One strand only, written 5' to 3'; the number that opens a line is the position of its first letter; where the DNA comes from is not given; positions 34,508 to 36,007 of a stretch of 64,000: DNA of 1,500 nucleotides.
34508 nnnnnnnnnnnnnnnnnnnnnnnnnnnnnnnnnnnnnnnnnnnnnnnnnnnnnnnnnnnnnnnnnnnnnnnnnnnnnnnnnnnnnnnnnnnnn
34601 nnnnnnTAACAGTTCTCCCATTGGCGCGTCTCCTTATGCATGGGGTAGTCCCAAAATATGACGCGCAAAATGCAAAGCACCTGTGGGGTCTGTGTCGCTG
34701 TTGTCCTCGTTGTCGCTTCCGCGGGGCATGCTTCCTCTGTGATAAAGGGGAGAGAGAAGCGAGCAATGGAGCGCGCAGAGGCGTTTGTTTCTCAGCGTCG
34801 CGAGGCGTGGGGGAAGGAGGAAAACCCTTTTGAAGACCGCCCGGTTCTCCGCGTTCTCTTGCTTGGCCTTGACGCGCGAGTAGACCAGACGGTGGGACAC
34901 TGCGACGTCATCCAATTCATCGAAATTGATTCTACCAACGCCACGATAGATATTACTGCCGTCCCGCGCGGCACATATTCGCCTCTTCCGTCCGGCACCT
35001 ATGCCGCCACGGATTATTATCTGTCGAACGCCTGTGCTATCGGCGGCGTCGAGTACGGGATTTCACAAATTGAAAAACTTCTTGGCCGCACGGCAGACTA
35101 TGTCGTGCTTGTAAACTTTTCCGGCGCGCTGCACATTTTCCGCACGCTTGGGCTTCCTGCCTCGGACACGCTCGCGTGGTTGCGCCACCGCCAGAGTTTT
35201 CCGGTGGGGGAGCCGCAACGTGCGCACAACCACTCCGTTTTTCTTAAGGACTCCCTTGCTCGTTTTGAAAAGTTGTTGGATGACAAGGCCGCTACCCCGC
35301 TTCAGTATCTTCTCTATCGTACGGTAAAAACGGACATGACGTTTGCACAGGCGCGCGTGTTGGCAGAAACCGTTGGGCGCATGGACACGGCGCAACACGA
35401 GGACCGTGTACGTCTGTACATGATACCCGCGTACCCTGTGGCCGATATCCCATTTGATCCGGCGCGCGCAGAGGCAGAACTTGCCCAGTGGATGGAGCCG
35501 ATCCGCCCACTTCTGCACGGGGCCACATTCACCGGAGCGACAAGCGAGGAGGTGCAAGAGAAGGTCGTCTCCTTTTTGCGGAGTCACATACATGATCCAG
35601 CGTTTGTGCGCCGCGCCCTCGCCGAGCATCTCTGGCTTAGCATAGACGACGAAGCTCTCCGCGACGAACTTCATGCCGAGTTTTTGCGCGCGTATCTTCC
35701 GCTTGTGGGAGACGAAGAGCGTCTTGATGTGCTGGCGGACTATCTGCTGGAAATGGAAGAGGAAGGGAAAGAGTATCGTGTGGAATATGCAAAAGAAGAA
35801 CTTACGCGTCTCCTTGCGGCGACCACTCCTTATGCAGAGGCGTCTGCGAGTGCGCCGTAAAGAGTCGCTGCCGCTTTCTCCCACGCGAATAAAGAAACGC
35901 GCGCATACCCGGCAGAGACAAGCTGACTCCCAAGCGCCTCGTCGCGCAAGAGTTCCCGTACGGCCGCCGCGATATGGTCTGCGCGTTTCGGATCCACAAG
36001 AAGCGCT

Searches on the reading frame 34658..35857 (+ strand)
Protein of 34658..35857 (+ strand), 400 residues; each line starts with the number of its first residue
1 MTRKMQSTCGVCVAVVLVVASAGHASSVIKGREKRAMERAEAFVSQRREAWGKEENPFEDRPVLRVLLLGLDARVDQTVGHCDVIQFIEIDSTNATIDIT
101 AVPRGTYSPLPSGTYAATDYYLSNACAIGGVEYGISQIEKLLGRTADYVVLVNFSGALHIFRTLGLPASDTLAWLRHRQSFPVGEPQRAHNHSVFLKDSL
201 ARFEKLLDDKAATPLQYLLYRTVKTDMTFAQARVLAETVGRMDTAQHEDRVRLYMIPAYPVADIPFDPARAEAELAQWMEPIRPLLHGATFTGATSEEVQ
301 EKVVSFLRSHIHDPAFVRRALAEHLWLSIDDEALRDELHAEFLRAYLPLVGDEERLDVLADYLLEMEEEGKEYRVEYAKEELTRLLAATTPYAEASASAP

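Call 3: search_protein_families(library=pfam, proteins=[window:34658-35857:+], max_evalue=1)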
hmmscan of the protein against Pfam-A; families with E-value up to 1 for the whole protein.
window:34658-35857:+ (400 aa): 2 families
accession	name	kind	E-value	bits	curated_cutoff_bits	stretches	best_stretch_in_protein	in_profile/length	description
PF03816.19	LytR_cpsA_psr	-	3.5e-08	34.2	24.6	1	82-165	2-84/150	LytR_cpsA_psr family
PF09860.14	DUF2087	-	0.068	13.8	22.4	1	301-328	32-59/69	Uncharacterized protein conserved in bacteria (DUF2087)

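Call 4: search_protein_families(library=ncbifam, proteins=[window:34658-35857:+], max_evalue=1)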
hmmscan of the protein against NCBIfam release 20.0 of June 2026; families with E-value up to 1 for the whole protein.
window:34658-35857:+ (400 aa): 4 families
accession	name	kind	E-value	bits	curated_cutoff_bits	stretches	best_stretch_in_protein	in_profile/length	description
NF006897.1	PRK09379.1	equivalog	9.6e-13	48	441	1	12-185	10-178/298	polyisoprenyl-teichoic acid--peptidoglycan teichoic acid transferase TagU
TIGR00350.1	lytR_cpsA_psr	domain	8.5e-06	26.1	62.3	1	81-165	2-86/152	LCP family glycopolymer transferase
NF051849.1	LCP_trans_Cps2A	equivalog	0.00015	21.1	650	1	64-165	222-322/477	LCP family glycopolymer transferase CpsA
NF047591.1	ligase_LytR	equivalog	0.0019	17.6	450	1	55-164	49-165/336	glycopolymer--peptidoglycan transferase LytR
